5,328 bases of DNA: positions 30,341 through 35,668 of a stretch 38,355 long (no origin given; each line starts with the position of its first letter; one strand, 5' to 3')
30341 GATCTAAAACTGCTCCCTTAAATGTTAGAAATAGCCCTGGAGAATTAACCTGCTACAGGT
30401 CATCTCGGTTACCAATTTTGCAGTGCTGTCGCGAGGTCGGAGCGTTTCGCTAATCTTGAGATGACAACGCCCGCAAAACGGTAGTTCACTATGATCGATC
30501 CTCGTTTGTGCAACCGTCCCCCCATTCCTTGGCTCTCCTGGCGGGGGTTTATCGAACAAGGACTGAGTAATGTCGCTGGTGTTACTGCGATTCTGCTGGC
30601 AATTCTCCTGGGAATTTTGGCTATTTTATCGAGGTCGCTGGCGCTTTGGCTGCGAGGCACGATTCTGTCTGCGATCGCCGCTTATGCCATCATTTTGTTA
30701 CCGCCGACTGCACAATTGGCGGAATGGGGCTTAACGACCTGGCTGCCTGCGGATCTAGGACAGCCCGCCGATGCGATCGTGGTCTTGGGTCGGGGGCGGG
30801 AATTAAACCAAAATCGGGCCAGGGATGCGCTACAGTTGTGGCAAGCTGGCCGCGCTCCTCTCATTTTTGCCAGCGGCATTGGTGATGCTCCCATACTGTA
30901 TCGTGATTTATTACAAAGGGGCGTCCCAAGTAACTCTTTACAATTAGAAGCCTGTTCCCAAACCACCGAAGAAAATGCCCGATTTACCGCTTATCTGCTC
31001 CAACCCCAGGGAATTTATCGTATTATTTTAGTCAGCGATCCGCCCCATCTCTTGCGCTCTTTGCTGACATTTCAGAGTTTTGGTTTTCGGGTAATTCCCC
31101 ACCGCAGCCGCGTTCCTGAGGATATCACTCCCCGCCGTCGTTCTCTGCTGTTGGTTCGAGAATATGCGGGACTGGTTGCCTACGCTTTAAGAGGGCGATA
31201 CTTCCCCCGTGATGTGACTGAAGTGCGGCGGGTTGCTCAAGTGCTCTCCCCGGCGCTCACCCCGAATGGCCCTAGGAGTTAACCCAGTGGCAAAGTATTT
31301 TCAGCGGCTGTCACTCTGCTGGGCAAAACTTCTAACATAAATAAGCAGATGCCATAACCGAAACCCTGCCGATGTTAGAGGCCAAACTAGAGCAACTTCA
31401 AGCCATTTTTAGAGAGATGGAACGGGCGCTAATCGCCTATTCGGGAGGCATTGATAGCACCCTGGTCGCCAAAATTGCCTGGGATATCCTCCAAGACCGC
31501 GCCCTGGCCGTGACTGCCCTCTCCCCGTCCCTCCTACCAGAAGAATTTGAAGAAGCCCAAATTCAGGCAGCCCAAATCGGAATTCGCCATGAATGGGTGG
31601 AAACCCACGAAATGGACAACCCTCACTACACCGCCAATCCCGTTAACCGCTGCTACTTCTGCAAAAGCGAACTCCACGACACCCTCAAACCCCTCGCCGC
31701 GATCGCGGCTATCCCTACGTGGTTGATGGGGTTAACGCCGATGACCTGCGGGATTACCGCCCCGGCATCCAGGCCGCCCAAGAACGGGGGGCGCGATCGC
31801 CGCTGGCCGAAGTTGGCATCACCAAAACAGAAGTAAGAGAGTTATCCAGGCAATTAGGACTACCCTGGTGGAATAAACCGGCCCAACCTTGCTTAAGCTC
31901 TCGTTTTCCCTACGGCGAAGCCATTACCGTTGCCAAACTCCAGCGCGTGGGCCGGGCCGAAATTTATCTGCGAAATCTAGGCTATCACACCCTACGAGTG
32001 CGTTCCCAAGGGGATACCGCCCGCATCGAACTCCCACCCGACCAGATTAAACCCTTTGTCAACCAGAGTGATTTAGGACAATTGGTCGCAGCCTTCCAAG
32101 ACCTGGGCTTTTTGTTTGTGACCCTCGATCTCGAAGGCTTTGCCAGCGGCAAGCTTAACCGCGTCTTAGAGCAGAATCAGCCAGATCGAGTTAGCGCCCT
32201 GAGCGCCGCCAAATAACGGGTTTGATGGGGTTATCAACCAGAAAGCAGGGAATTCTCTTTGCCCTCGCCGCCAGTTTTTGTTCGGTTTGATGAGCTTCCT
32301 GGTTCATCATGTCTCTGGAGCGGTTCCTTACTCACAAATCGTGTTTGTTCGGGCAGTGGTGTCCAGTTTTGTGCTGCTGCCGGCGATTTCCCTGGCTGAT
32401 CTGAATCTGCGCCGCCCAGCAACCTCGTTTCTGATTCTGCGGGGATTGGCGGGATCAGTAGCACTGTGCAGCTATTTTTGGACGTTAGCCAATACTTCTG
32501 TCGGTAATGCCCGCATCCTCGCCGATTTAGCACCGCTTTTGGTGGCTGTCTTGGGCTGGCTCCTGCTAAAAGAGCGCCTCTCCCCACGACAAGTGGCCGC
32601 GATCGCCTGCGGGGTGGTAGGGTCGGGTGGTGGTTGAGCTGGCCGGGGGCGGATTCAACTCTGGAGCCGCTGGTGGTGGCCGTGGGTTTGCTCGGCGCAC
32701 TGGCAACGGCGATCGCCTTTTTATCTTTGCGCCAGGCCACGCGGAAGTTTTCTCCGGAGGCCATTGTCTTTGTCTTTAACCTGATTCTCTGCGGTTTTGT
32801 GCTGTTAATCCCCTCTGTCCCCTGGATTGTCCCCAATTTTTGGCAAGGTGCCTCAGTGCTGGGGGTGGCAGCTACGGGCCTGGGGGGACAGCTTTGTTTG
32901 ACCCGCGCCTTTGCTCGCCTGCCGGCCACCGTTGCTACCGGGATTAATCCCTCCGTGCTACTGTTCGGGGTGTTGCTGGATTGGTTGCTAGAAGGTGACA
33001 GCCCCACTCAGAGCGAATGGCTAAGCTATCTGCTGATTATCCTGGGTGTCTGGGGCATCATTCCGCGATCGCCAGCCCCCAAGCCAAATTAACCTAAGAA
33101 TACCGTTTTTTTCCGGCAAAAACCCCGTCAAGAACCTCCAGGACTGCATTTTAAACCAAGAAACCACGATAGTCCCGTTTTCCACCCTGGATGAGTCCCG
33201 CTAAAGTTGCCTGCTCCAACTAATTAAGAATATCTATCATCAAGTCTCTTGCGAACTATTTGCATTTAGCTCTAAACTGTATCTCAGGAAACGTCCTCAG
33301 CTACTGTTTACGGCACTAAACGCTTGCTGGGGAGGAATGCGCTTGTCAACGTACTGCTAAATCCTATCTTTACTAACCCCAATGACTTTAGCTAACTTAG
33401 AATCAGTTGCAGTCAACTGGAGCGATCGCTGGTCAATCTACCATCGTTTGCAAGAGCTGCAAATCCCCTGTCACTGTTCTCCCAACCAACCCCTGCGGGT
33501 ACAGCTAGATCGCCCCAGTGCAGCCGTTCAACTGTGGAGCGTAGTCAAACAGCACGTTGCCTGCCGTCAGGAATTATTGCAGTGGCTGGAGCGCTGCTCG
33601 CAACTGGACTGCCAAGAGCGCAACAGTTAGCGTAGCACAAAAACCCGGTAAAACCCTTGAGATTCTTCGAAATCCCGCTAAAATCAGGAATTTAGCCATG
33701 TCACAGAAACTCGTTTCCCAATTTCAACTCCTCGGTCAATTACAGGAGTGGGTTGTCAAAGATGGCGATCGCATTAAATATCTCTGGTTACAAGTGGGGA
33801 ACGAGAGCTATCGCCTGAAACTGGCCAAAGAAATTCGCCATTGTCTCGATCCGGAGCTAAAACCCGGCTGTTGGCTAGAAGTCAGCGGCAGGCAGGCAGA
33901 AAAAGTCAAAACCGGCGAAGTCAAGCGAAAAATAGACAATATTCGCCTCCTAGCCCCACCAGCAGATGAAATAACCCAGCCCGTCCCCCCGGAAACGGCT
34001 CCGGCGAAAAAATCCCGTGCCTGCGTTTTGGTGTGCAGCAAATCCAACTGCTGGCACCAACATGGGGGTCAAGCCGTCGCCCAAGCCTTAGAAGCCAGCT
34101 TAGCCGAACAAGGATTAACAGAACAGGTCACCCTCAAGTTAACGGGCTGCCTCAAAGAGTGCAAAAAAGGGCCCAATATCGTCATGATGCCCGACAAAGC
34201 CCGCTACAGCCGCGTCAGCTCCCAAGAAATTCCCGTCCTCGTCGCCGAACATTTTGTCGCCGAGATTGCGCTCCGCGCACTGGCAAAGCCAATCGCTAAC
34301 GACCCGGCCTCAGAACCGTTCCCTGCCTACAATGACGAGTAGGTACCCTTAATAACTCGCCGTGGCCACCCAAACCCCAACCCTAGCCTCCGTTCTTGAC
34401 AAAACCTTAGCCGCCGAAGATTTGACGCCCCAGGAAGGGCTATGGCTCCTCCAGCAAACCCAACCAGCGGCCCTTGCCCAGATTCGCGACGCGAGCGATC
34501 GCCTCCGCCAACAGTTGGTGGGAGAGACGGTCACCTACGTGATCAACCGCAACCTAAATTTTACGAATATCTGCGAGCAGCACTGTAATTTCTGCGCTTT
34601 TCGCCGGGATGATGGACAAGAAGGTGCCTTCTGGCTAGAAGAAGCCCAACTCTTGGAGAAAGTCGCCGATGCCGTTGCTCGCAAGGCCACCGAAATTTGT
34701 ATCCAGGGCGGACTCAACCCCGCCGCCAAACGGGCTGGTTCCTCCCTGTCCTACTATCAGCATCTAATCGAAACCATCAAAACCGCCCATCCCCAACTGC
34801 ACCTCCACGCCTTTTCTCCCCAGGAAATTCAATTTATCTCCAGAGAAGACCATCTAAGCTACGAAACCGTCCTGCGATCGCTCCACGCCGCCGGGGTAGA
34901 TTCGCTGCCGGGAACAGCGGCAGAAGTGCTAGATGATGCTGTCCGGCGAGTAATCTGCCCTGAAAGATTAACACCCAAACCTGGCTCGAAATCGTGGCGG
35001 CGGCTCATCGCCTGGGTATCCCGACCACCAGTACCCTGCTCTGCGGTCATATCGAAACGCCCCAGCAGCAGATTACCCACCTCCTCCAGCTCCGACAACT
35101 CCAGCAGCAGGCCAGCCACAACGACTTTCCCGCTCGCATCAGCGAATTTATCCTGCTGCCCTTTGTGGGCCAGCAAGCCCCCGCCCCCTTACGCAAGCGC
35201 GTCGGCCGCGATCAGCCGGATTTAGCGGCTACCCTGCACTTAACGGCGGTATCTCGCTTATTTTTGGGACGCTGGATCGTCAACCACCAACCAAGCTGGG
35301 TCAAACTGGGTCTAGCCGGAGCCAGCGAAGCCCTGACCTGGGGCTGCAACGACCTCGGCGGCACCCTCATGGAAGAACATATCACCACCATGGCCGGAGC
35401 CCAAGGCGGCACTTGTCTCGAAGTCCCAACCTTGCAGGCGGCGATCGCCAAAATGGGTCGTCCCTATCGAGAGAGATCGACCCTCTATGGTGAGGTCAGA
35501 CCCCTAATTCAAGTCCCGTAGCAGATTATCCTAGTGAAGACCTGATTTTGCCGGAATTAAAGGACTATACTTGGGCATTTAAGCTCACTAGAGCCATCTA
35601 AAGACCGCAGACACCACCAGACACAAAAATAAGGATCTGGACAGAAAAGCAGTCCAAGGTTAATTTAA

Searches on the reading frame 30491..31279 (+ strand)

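Call 44: search_protein_families(library=pfam, proteins=[window:30491-31279:+], max_evalue=0.0001)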
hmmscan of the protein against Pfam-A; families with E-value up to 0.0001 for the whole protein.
window:30491-31279:+ (263 aa): 1 family
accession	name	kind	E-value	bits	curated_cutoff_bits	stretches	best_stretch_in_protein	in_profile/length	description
PF02698.23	DUF218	-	1.7e-21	77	27.6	1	94-227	1-133/133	DUF218 domain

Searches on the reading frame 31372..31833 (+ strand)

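Call 13: search_protein_families(library=pfam, proteins=[window:31372-31833:+], max_evalue=0.001)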
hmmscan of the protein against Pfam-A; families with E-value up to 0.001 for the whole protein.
window:31372-31833:+ (154 aa): 1 family
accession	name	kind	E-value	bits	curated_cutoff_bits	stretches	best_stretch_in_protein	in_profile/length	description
PF02540.23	NAD_synthase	-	2.3e-05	24.1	21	1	17-81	19-84/242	NAD synthase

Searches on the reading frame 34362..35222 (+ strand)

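Call 13: search_protein_families(library=pfam, proteins=[window:34362-35222:+], max_evalue=0.001)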
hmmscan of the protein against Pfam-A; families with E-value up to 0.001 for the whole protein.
window:34362-35222:+ (287 aa): 1 family
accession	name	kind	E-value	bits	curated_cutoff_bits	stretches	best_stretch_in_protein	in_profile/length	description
PF04055.27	Radical_SAM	-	3.6e-09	37.5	29.5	1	65-199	1-121/166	Radical SAM superfamily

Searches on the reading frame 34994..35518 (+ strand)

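Call 13: search_protein_families(library=pfam, proteins=[window:34994-35518:+], max_evalue=0.001)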
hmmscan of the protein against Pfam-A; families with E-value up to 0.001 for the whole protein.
window:34994-35518:+ (175 aa): 1 family
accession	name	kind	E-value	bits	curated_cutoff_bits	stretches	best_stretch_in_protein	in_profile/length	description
PF19288.4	CofH_C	-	1.3e-09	38.4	27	1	56-165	9-116/125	CofH/MqnC C-terminal region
